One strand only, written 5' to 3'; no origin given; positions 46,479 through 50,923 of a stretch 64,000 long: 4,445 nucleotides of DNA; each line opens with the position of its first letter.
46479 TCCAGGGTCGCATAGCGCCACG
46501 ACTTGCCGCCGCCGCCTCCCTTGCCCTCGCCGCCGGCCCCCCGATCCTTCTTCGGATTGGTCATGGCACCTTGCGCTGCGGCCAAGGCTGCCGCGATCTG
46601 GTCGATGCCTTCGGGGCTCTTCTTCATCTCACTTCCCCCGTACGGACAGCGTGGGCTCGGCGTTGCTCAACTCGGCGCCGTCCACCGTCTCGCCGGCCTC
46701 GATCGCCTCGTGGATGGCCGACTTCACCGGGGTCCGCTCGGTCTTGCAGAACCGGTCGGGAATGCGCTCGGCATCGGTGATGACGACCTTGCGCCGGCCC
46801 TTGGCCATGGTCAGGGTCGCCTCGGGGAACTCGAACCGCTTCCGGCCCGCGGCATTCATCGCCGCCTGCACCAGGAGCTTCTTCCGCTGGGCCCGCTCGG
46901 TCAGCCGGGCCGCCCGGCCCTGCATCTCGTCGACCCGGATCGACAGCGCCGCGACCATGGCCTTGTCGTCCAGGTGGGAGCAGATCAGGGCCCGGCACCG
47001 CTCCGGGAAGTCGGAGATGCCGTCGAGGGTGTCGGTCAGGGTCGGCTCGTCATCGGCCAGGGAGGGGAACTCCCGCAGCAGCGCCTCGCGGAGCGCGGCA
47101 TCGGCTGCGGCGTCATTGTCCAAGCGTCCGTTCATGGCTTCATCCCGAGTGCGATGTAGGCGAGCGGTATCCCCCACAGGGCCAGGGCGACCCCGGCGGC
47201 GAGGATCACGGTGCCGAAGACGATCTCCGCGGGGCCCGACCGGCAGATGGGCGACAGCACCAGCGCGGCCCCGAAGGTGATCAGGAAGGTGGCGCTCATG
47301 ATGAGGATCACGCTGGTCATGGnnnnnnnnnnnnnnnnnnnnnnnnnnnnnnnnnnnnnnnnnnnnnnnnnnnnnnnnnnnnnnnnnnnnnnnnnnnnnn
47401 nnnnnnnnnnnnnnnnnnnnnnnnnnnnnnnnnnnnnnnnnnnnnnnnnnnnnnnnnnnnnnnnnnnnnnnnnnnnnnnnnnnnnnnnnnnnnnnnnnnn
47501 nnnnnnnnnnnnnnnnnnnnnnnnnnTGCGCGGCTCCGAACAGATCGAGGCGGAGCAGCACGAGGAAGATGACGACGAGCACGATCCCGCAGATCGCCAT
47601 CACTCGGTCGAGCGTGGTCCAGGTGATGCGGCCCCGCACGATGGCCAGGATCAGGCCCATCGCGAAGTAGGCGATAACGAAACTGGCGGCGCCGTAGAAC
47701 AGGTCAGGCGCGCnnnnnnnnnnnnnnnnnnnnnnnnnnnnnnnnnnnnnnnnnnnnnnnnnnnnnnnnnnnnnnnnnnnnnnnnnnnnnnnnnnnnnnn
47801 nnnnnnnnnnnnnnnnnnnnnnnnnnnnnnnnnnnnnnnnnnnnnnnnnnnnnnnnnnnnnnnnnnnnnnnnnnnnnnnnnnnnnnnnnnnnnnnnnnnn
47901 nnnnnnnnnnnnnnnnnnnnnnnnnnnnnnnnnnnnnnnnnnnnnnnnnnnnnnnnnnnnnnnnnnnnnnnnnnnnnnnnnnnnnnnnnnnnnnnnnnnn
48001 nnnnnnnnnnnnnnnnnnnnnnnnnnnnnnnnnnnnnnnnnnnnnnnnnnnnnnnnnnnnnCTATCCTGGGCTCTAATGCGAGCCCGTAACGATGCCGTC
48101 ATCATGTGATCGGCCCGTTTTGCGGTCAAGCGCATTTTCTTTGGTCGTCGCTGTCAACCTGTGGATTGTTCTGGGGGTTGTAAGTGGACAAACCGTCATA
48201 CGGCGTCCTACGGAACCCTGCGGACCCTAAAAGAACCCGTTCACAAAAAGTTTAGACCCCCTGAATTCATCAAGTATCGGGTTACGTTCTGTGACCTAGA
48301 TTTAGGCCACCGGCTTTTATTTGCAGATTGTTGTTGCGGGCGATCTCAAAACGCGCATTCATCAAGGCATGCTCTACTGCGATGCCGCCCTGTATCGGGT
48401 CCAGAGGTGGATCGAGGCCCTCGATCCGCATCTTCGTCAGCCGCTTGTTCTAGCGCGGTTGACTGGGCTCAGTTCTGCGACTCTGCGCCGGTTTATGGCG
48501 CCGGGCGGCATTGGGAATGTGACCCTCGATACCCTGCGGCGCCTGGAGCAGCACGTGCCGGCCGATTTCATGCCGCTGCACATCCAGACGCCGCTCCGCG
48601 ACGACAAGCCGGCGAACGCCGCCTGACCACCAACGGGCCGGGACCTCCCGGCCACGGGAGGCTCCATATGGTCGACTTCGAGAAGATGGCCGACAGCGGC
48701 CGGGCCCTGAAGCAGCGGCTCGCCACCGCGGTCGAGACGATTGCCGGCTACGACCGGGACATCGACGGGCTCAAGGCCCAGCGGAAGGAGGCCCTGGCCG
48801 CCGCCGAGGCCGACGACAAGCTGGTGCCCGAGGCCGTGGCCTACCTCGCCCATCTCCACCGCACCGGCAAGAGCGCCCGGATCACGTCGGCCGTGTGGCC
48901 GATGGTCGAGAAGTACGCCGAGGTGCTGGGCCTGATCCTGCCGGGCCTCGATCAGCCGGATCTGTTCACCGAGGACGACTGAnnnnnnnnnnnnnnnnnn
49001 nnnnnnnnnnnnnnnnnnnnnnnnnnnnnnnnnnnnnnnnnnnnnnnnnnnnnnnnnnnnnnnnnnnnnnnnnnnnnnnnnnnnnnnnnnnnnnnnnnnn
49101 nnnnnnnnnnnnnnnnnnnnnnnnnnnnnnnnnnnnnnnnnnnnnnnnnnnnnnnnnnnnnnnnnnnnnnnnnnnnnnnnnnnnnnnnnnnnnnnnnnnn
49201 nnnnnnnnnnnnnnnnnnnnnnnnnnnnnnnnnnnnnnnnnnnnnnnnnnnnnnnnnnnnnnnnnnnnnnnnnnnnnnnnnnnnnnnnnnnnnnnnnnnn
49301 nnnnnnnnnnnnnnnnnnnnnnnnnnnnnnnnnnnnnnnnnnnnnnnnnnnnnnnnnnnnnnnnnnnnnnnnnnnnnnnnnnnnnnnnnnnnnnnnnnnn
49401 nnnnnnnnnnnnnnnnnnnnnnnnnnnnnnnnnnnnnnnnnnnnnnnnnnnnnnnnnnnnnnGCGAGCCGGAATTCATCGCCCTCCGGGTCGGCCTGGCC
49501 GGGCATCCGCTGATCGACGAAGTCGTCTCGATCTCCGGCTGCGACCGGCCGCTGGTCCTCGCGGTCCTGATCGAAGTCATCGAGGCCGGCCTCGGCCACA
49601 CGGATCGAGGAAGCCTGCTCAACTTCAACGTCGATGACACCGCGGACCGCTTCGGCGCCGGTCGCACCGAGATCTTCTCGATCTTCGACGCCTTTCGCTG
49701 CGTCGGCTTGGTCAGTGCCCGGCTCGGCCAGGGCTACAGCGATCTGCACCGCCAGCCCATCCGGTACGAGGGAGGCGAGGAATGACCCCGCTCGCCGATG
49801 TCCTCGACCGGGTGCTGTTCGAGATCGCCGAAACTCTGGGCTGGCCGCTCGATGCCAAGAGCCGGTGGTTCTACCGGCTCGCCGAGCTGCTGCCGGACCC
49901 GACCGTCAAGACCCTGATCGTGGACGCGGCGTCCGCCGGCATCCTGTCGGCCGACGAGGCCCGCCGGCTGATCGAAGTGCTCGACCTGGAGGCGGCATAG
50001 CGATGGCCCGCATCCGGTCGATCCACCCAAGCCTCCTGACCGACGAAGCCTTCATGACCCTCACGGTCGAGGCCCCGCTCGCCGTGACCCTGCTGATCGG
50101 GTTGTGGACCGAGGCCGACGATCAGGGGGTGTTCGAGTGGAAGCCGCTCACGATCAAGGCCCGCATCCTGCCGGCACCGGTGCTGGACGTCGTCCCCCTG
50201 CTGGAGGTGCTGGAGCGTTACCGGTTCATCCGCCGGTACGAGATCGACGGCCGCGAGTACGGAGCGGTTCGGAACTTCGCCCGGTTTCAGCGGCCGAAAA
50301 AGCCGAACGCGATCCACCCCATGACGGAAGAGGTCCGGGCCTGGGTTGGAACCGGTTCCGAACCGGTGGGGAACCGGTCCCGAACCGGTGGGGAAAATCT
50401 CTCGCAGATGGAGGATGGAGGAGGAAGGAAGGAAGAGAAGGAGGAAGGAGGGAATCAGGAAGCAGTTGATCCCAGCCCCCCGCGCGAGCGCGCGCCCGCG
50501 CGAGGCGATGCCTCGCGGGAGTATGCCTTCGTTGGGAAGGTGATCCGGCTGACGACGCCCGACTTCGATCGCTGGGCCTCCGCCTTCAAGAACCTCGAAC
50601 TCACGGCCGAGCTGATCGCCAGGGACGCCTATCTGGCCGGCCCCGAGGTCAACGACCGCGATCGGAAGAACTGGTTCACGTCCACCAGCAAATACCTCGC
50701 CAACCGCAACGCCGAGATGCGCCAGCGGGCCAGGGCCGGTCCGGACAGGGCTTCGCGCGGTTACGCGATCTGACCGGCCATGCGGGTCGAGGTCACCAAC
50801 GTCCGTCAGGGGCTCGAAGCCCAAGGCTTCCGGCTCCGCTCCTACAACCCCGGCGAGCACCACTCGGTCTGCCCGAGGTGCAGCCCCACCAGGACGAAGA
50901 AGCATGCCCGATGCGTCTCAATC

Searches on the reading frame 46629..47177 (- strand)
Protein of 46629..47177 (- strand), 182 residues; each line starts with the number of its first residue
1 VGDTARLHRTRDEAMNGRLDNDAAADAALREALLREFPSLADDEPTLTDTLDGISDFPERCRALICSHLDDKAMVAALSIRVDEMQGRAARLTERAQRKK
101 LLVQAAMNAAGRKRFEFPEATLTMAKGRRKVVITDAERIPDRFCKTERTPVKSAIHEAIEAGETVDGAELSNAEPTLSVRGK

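Call 96: search_protein_families(library=phrogs, proteins=[window:46629-47177:-], max_evalue=0.001)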
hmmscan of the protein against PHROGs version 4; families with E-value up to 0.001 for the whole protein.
window:46629-47177:- (182 aa): 1 family
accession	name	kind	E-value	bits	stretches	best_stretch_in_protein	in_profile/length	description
phrog_253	-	DNA, RNA and nucleotide metabolism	7.1e-23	82.3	1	39-180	26-167/169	Mu Gam-like end protection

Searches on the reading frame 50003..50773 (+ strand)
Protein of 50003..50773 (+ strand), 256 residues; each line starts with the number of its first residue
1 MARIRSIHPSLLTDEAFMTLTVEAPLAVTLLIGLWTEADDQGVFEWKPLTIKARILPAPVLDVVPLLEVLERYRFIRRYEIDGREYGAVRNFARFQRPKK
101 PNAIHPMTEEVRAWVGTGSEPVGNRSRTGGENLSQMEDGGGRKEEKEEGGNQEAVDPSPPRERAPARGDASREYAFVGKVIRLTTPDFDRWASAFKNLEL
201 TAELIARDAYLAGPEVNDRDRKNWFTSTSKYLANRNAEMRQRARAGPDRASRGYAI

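Call 96: search_protein_families(library=phrogs, proteins=[window:50003-50773:+], max_evalue=0.001)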
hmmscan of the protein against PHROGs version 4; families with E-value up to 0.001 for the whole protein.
window:50003-50773:+ (256 aa): 6 families
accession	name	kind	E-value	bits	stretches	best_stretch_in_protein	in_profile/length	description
phrog_17247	-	unknown function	2.3e-26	93.8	2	1-157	1-138/295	-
phrog_1408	-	DNA, RNA and nucleotide metabolism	4.2e-24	86.6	1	1-158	1-154/302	replication initiation protein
phrog_16167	-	DNA, RNA and nucleotide metabolism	2.6e-21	77.7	1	1-103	1-100/315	replication initiation protein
phrog_12556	-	DNA, RNA and nucleotide metabolism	2.1e-18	68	1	1-100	1-97/347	replication initiation protein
phrog_2149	-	DNA, RNA and nucleotide metabolism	3e-11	44.7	1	2-194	1-200/289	replication initiation protein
phrog_8130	-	unknown function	1.2e-07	32.1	1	1-81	11-88/434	-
